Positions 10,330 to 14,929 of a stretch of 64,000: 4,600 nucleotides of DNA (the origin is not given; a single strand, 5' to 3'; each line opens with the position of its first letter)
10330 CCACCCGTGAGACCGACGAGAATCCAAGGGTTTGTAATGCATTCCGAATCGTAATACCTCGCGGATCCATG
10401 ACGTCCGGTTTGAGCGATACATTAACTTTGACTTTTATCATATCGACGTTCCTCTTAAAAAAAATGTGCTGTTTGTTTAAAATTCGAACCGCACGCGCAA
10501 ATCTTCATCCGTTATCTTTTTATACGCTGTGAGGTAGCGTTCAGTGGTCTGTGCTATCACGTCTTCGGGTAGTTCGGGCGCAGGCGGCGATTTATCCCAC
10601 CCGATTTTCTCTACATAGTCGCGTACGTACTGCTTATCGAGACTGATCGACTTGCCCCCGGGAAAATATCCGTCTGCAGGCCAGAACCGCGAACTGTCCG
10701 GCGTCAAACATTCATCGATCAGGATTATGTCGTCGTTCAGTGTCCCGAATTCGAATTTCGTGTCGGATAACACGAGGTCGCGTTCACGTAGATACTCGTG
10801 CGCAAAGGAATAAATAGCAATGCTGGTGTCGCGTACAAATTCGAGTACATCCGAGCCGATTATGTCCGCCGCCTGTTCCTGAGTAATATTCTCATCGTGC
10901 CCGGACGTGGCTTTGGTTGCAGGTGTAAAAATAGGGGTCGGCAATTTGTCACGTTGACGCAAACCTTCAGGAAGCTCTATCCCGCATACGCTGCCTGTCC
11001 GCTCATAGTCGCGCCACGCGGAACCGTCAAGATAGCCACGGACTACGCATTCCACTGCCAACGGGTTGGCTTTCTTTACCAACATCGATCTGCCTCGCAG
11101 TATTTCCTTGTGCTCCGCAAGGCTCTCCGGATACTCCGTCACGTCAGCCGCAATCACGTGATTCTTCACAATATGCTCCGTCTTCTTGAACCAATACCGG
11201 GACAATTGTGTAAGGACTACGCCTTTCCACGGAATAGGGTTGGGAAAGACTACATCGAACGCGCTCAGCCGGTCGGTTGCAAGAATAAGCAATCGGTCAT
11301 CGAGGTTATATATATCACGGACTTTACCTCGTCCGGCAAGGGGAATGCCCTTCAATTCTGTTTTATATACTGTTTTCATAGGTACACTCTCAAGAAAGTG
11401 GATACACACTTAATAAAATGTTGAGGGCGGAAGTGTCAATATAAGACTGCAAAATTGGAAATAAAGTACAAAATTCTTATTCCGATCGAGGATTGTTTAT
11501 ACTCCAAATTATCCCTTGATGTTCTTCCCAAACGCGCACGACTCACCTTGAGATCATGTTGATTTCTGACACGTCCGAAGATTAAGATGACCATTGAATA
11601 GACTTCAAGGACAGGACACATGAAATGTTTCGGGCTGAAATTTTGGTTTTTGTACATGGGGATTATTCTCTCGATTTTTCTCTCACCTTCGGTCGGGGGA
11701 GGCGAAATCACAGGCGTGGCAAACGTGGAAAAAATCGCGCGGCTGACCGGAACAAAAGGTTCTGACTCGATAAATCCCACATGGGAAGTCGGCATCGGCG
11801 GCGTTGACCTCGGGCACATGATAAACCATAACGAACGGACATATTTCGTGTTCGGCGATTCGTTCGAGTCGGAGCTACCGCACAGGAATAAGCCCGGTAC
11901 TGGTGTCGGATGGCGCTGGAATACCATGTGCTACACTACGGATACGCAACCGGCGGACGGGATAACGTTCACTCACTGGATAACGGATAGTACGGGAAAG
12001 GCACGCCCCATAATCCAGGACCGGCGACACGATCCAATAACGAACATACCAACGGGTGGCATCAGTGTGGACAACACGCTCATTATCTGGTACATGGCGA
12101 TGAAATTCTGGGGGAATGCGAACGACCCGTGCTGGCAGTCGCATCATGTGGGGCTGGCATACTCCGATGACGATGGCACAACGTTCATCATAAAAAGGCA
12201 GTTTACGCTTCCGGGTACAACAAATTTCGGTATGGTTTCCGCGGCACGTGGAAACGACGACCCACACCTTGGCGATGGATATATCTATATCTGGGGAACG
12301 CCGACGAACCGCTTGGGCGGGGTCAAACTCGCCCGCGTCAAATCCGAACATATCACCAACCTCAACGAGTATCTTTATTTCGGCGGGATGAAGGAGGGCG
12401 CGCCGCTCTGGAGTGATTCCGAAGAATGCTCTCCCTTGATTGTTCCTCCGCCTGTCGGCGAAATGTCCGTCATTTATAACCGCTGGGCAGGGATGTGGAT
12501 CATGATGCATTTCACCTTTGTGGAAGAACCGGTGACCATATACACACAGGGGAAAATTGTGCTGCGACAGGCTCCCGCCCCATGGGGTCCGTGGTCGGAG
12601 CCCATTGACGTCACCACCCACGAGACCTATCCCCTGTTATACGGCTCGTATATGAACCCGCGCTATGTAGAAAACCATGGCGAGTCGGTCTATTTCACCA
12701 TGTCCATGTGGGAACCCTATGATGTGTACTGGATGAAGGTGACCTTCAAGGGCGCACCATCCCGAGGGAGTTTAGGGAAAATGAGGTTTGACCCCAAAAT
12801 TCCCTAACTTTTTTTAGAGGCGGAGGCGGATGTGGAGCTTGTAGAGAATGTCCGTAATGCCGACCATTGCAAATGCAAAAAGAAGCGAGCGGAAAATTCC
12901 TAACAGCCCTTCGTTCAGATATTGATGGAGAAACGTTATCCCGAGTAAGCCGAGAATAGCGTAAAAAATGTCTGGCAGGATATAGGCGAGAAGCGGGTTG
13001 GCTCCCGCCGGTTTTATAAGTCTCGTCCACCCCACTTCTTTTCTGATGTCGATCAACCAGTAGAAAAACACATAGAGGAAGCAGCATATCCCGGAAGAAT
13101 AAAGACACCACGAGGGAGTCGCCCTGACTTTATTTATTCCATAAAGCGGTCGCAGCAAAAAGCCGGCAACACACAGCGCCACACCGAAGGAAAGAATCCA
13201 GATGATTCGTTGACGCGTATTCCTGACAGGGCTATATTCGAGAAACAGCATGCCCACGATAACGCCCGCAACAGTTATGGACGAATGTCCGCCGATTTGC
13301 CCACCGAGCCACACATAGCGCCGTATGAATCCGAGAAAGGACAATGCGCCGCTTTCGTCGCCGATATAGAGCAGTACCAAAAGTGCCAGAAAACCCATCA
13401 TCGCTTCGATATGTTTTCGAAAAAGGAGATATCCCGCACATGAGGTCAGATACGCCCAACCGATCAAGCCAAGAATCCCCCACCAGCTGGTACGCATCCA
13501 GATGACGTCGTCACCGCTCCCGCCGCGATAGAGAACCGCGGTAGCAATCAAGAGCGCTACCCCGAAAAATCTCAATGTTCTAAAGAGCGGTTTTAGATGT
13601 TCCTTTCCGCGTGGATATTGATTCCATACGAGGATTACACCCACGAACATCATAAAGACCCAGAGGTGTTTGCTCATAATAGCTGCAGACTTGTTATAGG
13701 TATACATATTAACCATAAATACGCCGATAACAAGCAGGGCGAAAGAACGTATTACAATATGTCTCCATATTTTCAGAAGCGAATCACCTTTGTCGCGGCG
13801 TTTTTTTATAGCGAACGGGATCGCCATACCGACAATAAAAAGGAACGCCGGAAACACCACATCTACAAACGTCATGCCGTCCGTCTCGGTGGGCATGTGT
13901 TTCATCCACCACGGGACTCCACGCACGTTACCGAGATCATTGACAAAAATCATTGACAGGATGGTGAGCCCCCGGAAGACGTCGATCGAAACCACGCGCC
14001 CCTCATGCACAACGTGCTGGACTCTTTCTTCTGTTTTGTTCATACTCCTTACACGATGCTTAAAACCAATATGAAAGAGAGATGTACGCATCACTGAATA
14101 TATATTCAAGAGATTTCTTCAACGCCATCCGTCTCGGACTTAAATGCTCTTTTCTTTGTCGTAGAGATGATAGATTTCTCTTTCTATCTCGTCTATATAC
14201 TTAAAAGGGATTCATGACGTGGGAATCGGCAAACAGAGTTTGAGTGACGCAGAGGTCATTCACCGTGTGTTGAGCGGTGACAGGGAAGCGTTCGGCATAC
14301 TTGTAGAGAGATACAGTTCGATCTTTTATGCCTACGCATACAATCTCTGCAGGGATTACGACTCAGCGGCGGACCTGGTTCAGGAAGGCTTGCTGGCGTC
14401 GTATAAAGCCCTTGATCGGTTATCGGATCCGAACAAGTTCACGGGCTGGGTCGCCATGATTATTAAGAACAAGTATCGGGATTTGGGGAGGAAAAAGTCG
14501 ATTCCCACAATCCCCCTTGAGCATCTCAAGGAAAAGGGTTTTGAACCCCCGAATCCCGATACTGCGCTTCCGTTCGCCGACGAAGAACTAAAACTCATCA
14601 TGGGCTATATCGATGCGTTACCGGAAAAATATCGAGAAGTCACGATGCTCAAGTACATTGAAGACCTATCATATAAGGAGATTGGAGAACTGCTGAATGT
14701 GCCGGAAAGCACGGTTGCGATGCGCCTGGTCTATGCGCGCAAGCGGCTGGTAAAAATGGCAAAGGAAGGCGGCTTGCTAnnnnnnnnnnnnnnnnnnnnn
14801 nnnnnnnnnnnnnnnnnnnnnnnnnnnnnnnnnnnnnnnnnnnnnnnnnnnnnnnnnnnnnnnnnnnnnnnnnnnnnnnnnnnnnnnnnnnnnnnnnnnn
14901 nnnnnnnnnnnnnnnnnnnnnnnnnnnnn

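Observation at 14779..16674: Anti-sigma factor (zf-HC2 plus FecR) reads in frame, with no stop, into a membrane-anchored protein that has its own strong RBS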

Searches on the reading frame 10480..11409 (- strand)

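Call 31: search_protein_families(library=pfam, proteins=[window:10480-11409:-], max_evalue=0.001)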
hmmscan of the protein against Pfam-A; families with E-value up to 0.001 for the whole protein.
window:10480-11409:- (310 aa): 1 family
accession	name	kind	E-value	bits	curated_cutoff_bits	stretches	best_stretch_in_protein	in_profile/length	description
PF01259.24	SAICAR_synt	-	1.8e-70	237.8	20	1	27-274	4-229/233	SAICAR synthetase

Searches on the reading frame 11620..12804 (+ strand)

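Call 3: search_protein_families(library=pfam, proteins=[window:11620-12804:+], max_evalue=0.1)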
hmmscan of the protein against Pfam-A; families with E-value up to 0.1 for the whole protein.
window:11620-12804:+ (395 aa): 1 family
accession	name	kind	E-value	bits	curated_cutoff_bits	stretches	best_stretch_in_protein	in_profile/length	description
PF13810.12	DUF4185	-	1.1e-69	235.4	39.5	1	52-373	4-309/309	Domain of unknown function (DUF4185)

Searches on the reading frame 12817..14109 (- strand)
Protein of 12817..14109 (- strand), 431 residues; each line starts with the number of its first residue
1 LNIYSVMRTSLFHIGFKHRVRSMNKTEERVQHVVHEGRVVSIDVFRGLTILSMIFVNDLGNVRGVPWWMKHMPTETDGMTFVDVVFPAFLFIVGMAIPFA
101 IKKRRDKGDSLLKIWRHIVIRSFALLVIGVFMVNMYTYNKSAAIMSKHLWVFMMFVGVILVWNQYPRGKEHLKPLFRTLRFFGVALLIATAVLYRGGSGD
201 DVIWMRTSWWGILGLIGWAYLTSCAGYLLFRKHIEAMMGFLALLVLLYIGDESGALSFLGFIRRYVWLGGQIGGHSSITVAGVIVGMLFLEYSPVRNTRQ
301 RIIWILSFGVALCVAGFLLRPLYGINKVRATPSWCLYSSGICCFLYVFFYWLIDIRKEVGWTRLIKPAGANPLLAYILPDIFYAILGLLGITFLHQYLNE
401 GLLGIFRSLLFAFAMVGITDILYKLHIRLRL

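Call 3: search_protein_families(library=pfam, proteins=[window:12817-14109:-], max_evalue=0.1)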
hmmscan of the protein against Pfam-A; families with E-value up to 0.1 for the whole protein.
window:12817-14109:- (431 aa): 1 family
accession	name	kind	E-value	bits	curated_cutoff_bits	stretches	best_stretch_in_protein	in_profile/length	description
PF16401.11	DUF5009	-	1.3e-11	44.8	25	1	39-248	2-216/260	Domain of unknown function (DUF5009)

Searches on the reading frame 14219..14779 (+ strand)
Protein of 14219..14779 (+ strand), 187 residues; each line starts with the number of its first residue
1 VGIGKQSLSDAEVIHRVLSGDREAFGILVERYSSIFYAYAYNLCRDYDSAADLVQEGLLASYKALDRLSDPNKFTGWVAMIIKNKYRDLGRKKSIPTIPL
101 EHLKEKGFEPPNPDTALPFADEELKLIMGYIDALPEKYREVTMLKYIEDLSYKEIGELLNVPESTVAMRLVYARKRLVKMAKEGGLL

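Call 3: search_protein_families(library=pfam, proteins=[window:14219-14779:+], max_evalue=0.1)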
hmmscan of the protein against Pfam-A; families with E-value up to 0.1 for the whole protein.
window:14219-14779:+ (187 aa): 9 families
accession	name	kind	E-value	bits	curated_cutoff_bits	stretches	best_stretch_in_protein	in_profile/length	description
PF08281.18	Sigma70_r4_2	-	9.4e-15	54.4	25.7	1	126-177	3-54/54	Sigma-70, region 4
PF04542.20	Sigma70_r2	-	1.8e-14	53.7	24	1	28-93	1-68/71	Sigma-70 region 2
PF04545.22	Sigma70_r4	-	4.3e-10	39.4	24.1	1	131-177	2-48/50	Sigma-70, region 4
PF07638.17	Sigma70_ECF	-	0.00021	21.7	21.1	1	108-178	115-180/185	ECF sigma factor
PF25787.1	HTH_SB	-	0.0046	17.1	43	1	151-167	24-40/53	Sleeping Beauty transposase HTH domain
PF13384.12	HTH_23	-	0.0079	16.4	24.6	1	144-167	12-35/50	Homeodomain-like domain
PF13404.12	HTH_AsnC-type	-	0.012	15.8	27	1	150-170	18-38/42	AsnC-type helix-turn-helix domain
PF04297.20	UPF0122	-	0.034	14.8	22.7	1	130-170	14-54/101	Putative helix-turn-helix protein, YlxM / p13 like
PF20432.4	Xre-like-HTH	-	0.09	13.5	25.8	0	149-168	23-41/63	Antitoxin Xre-like helix-turn-helix domain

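Call 4: search_protein_families(library=ncbifam, proteins=[window:14219-14779:+], max_evalue=0.1)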
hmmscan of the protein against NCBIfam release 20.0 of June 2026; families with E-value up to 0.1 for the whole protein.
window:14219-14779:+ (187 aa): 111 families (the best 25 are shown)
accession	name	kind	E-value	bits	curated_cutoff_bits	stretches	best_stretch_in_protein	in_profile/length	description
NF007223.0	PRK09641.1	equivalog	7.9e-27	94.3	209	1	12-179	7-182/187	RNA polymerase sigma factor SigW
TIGR02937.1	sigma70-ECF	superfamily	1.4e-26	93.1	42.9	1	23-179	1-163/165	sigma-70 family RNA polymerase sigma factor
NF007216.0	PRK09638.1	equivalog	3.2e-25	88.9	194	1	9-183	4-176/180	RNA polymerase sigma factor SigY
NF009171.0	PRK12518.1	equivalog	1.5e-24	86.8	208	1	7-185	11-188/191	RNA polymerase sigma factor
NF009166.1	PRK12513.1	equivalog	2.2e-24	86.2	206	1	6-179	5-184/193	RNA polymerase sigma factor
NF008888.0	PRK11922.1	equivalog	4.3e-24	85.4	204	1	7-177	14-192/231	RNA polymerase sigma factor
TIGR02948.1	SigW_bacill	equivalog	2e-23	83.4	243.1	2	126-179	129-182/187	RNA polymerase sigma factor SigW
NF058625.1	sigma_PG0214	equivalog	2.3e-23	82.7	130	1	23-179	4-159/170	GFO_1088 family ECF-type sigma factor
TIGR02950.1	SigM_subfam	subfamily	8e-23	81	147.95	1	30-180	7-157/159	RNA polymerase sigma factor, SigM family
NF009168.0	PRK12515.1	subfamily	1.3e-22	80.2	236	1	5-185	4-183/189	RNA polymerase sigma factor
TIGR02954.1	Sig70_famx3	hypoth_equivalog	1.8e-22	79.9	188.5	1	9-183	2-169/170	RNA polymerase sigma-70 factor, TIGR02954 family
NF009174.0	PRK12522.1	equivalog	1.9e-22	80.1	217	1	27-179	7-165/175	RNA polymerase sigma factor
TIGR02985.1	Sig70_bacteroi1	subfamily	6e-21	75.3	126.4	1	23-177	1-158/162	RNA polymerase sigma-70 factor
NF009170.0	PRK12517.1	subfamily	1e-20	73.9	197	1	11-181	12-176/188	RNA polymerase sigma factor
TIGR02983.1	SigE-fam_strep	subfamily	2.7e-20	72.9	141.55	1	21-182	4-159/162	SigE family RNA polymerase sigma factor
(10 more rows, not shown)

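Call 67: list_cluster_members(proteins=[P0001, window:14219-14779:+, P0066])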
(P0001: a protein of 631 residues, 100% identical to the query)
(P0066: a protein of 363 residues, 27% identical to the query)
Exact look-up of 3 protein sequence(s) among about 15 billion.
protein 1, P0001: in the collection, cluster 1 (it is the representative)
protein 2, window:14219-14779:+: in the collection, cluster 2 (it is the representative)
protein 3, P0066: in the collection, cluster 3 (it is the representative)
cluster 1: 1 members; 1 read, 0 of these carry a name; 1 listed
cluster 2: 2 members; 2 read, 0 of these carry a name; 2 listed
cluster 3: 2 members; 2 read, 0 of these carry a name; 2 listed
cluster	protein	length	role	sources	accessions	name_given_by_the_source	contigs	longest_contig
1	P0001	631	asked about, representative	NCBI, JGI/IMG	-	-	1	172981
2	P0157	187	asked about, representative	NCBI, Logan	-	-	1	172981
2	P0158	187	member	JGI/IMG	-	-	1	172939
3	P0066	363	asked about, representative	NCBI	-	-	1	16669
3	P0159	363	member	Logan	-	-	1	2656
